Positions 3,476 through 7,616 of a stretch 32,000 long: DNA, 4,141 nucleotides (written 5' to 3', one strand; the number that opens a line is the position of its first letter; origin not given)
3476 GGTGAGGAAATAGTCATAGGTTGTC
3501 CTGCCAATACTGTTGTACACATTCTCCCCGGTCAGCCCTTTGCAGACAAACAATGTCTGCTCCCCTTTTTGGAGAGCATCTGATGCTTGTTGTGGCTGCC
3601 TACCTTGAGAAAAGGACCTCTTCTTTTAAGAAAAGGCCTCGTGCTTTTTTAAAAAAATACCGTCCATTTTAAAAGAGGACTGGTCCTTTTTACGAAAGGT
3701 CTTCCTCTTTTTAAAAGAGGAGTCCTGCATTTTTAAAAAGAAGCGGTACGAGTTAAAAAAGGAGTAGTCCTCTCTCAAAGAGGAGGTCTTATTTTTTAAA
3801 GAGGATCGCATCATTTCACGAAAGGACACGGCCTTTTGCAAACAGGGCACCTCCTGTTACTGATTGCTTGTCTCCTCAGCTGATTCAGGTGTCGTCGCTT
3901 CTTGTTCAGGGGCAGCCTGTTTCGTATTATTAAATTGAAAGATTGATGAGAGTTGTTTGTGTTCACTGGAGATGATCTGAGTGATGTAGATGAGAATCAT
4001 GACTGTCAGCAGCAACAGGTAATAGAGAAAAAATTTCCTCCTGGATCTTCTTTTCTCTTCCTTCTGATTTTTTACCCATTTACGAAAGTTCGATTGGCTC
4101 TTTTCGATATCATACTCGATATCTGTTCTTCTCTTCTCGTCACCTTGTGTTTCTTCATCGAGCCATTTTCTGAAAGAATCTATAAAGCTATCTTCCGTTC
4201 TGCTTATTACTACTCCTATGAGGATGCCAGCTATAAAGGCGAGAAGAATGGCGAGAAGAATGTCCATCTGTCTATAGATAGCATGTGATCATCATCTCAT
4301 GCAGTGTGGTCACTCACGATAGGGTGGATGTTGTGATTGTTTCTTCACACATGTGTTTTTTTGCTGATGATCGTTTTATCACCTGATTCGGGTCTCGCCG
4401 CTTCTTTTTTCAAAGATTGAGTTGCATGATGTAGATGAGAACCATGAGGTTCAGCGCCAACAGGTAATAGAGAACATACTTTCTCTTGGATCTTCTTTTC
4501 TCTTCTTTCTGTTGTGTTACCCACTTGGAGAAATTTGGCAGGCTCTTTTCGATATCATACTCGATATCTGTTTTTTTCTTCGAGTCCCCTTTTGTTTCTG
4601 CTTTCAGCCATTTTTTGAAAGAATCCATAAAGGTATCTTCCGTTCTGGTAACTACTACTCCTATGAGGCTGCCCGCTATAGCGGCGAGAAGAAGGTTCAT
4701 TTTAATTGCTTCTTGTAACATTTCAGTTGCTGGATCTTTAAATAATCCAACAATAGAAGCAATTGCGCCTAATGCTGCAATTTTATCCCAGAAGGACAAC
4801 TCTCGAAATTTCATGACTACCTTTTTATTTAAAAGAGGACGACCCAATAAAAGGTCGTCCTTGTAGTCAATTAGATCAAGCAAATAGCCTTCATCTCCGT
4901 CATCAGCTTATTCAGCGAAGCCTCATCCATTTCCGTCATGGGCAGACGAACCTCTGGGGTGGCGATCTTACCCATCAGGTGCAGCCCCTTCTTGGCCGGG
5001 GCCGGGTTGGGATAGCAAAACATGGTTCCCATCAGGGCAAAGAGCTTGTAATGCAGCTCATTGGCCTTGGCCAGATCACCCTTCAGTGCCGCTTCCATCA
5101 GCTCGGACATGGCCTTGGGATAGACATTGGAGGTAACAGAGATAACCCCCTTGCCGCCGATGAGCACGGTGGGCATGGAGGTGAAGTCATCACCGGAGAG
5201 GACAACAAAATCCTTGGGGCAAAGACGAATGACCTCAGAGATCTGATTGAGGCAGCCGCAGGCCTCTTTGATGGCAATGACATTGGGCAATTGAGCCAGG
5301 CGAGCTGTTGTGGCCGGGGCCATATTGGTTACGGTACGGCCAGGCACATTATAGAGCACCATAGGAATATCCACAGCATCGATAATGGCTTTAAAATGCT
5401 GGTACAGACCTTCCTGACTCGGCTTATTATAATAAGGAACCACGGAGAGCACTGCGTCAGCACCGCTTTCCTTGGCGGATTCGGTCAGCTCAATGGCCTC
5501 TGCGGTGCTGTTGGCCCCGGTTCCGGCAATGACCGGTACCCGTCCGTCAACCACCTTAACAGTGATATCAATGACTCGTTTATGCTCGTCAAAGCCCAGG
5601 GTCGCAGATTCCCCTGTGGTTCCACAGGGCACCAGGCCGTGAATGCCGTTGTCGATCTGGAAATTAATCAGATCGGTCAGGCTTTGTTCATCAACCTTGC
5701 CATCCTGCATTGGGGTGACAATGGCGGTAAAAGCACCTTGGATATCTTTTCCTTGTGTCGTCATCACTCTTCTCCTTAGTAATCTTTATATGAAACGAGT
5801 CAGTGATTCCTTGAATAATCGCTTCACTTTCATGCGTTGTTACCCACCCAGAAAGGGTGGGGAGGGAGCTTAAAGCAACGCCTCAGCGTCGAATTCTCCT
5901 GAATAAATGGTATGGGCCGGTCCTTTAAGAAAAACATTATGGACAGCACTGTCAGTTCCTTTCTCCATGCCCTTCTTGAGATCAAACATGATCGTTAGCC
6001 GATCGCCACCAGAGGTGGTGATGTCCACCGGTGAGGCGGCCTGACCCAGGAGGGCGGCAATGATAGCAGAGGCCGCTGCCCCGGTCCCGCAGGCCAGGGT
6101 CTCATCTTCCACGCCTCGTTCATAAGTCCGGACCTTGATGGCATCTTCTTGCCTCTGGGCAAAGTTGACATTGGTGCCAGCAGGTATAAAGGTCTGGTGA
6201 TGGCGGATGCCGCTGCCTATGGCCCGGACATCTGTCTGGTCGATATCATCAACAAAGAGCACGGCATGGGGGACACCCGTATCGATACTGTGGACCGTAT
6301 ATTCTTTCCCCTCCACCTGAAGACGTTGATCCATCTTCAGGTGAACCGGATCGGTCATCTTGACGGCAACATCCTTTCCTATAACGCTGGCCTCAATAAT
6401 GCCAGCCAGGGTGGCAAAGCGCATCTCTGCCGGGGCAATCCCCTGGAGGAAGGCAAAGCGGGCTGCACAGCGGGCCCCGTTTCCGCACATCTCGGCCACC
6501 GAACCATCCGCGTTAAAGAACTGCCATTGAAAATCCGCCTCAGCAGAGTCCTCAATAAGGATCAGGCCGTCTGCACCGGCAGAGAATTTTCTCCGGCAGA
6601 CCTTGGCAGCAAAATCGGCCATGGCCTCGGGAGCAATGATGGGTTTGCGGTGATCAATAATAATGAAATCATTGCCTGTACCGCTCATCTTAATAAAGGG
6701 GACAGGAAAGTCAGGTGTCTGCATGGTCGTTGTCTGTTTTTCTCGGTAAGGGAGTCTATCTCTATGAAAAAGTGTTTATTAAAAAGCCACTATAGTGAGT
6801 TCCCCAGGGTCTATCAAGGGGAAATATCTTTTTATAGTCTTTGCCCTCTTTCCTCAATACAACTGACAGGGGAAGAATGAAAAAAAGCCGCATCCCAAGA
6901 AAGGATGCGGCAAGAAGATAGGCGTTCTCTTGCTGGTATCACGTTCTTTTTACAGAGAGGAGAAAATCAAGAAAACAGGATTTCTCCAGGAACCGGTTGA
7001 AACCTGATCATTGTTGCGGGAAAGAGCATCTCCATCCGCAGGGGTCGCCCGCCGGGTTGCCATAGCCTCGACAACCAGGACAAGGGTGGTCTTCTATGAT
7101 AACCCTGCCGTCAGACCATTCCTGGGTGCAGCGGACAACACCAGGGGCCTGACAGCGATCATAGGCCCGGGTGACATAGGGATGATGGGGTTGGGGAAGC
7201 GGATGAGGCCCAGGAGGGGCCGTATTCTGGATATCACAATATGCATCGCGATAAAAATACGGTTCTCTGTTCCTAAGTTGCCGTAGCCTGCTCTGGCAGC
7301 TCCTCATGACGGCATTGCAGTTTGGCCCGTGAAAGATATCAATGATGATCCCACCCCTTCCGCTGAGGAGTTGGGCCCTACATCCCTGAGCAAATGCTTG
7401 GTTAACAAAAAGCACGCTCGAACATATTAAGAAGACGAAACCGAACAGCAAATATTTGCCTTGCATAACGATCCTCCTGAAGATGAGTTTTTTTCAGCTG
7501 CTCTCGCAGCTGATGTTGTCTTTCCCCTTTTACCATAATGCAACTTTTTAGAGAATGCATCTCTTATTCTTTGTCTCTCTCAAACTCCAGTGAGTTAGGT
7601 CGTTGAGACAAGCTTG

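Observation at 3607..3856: Eleven exactly 21-bp-phased degenerate hairpin-like repeats between a small membrane gene and dapB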

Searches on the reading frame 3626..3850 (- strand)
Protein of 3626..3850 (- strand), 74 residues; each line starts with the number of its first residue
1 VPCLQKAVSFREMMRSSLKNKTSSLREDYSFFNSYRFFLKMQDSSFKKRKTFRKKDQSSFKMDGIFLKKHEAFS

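Call 11: search_protein_families(library=pfam, proteins=[window:3626-3850:-], max_evalue=0.01)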
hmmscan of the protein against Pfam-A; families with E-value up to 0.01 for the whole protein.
window:3626-3850:- (74 aa): 0 families

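Call 22: find_homologous_proteins(query=window:3626-3850:-, max_evalue=10)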
Query window:3626-3850:- (74 aa): 1 proteins with E <= 10 among 2 candidates.
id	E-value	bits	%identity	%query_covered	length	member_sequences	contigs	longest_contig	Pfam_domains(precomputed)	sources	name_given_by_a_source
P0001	7.6e-35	135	99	96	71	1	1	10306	-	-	-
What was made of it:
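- On Protein-coding small gene (heptad-repeat peptide): Only the window's own gene call was found among 5.8e9 proteins (call 22).
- There are no homologues in 5.8 billion proteins and no Pfam hit (calls 22, 11).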

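Call 23: find_encoding_contigs(protein=P0001, flank=6000, max_places=10)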
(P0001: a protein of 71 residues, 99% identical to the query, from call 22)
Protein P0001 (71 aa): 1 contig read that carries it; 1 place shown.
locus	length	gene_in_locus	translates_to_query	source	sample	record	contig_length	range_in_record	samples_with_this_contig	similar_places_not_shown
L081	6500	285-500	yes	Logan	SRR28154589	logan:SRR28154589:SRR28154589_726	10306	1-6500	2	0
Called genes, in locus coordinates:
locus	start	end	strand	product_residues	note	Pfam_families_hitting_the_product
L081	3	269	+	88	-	?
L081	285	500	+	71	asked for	-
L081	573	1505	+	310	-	PF01113:DapB_N, PF05173:DapB_C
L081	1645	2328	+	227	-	PF07700:HNOB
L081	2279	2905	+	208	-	PF01288:HPPK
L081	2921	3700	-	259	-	PF07238:PilZ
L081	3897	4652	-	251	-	-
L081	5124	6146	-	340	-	PF08541:ACP_syn_III_C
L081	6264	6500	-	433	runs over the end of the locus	PF02310:B12-binding, PF04055:Radical_SAM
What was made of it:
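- A gene caller predicted it (call 23).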

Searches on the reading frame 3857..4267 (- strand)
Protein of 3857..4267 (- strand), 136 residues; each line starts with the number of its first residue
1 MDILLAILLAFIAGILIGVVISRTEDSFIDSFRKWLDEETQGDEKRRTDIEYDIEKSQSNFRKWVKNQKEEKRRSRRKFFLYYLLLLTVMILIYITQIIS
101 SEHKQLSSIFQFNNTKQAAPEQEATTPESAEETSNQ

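Call 11: search_protein_families(library=pfam, proteins=[window:3857-4267:-], max_evalue=0.01)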
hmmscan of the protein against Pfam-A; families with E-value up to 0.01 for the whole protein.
window:3857-4267:- (136 aa): 1 family
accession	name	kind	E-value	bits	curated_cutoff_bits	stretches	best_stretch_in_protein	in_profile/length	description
PF16118.10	DUF4834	-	0.0074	17.6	27.8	0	1-80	1-85/99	Domain of unknown function (DUF4834)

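Call 26: find_homologous_proteins(query=window:3857-4267:-, max_evalue=0.001)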
Query window:3857-4267:- (136 aa): 6 proteins with E <= 0.001 among 34 candidates.
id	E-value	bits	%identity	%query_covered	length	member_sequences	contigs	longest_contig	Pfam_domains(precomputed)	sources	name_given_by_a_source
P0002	2.9e-80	284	100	100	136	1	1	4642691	-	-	-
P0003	3.2e-60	220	74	100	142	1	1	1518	-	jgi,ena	-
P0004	2.7e-58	213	71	100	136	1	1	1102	-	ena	-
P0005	2.7e-43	165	58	97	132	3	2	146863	-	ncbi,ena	-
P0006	1.8e-34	137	68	71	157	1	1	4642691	-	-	-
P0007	3.4e-28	116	44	97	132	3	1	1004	-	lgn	-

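Call 27: find_encoding_contigs(protein=P0003, flank=3000)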
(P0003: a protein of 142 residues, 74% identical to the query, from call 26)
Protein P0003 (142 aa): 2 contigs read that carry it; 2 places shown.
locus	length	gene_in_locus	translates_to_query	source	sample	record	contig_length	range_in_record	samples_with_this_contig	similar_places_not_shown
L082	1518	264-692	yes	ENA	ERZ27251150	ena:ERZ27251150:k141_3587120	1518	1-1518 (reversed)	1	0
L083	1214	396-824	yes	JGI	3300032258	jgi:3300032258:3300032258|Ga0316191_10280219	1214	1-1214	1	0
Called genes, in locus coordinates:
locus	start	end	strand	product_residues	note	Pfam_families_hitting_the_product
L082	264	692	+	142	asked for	-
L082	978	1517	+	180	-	?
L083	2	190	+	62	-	?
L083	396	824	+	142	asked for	-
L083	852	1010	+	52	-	-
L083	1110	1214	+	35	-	?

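Call 28: find_encoding_contigs(protein=P0004, flank=3000)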
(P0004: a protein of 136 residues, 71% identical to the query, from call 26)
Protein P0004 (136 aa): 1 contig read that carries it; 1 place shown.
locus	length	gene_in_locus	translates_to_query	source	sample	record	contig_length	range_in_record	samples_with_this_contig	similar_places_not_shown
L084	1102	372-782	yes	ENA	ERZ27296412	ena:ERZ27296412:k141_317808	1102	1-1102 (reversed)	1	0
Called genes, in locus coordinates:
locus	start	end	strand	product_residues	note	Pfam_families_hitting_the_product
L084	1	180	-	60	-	?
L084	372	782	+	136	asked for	-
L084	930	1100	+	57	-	?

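Call 29: find_encoding_contigs(protein=P0007, flank=3000)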
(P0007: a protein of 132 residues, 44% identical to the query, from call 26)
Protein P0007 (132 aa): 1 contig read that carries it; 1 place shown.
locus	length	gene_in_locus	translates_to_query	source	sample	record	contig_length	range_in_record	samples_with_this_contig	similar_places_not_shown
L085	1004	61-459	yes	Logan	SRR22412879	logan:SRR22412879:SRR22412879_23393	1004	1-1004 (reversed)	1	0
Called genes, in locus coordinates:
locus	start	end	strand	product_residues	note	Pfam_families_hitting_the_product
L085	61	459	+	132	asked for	-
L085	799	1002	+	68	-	?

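Call 75: search_protein_families(library=ncbifam, proteins=[window:3857-4267:-, P0005, P0007], max_evalue=0.1)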
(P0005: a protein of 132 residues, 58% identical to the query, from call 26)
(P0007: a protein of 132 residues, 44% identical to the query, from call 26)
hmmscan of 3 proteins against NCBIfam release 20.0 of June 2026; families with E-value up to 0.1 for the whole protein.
window:3857-4267:- (136 aa): 6 families
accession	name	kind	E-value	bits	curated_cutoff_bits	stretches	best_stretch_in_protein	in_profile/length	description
NF041534.1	rodZ_Strepcoccus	equivalog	0.00028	20.2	375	1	68-122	91-149/275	cytoskeleton protein RodZ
NF043081.1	MMSYN1_0165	equivalog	0.0012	17.9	350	1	39-118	5-83/388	oligopeptide ABC transporter permease OppB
NF041479.2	spor_membprot_YtrI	equivalog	0.017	15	125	1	11-78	15-76/166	sporulation membrane protein YtrI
NF045846.1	MSC0882_dom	subfamily_domain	0.023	13.9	60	1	43-96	184-237/244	MSC_0882 family membrane protein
TIGR03943.1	TIGR03943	equivalog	0.036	13.4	88.8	1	63-128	43-105/221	TIGR03943 family putative permease subunit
NF033483.0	PknB_PASTA_kin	equivalog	0.038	13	450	1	40-123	295-381/563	Stk1 family PASTA domain-containing Ser/Thr kinase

P0005 (132 aa): 3 families
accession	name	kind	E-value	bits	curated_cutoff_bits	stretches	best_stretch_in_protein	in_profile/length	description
TIGR02893.2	spore_yabQ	equivalog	0.008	16.4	32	0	1-21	6-26/88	spore cortex biosynthesis protein YabQ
NF038218.1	IcmG_DotF_IVB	equivalog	0.015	15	200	1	59-127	35-107/266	type IVB secretion system protein IcmG/DotF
TIGR03510.1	XapX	domain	0.083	12.5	27.8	0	3-18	2-17/49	XapX domain-containing protein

P0007 (132 aa): 3 families
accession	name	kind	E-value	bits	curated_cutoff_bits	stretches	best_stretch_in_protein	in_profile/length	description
NF058603.1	SCO2097_fam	equivalog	0.013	15.8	110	1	44-89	12-56/129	SCO2097 family morphological protein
NF053819.1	EF0750_LPXTG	subfamily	0.029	14.9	47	1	72-127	5-60/105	EF2685/EF0750 family sortase-dependent surface protein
TIGR00374.1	TIGR00374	subfamily_domain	0.077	12.4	43.2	1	11-81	152-222/323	flippase-like domain-containing protein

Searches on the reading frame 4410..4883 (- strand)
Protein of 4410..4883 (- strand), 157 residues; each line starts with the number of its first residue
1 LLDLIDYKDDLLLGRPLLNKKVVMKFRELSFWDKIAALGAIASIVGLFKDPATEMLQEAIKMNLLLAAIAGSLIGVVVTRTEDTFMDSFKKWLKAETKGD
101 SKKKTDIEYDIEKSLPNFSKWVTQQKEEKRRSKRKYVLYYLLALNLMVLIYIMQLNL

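Call 11: search_protein_families(library=pfam, proteins=[window:4410-4883:-], max_evalue=0.01)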
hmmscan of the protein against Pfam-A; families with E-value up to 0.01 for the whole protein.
window:4410-4883:- (157 aa): 0 families

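Call 75: search_protein_families(library=ncbifam, proteins=[window:4410-4814:-], max_evalue=0.1)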
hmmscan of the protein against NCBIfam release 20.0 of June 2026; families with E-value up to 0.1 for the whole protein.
window:4410-4814:- (134 aa): 1 family
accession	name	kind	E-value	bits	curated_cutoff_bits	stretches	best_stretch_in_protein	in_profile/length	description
TIGR01598.1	holin_phiLC3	equivalog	0.042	14.1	39.7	0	12-36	46-70/79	phage holin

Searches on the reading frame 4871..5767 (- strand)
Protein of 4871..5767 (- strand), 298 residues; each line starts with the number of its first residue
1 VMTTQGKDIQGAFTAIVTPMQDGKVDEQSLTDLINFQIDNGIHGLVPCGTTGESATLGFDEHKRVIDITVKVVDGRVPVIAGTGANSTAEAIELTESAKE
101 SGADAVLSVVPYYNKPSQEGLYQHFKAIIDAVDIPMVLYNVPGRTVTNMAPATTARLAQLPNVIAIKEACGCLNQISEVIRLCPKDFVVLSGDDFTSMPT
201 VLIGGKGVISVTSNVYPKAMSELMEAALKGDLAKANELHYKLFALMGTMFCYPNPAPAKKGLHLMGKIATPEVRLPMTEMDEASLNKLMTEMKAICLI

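Call 11: search_protein_families(library=pfam, proteins=[window:4871-5767:-], max_evalue=0.01)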
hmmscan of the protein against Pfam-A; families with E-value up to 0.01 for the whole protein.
window:4871-5767:- (298 aa): 1 family
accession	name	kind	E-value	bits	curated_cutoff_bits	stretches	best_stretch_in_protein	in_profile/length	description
PF00701.28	DHDPS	-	8.3e-103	343.5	22.1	1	9-294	2-288/289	Dihydrodipicolinate synthetase family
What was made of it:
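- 4871..5767 (-): dapA (DHDPS). Call 11.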

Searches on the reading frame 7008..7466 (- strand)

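Call 11: search_protein_families(library=pfam, proteins=[window:7008-7466:-], max_evalue=0.01)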
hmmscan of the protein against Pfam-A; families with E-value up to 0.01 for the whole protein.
window:7008-7466:- (152 aa): 1 family
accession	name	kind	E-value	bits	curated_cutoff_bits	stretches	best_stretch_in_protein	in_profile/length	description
PF00684.25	DnaJ_CXXCXGXG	-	0.0046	17.6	32.7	0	103-144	19-59/65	DnaJ central domain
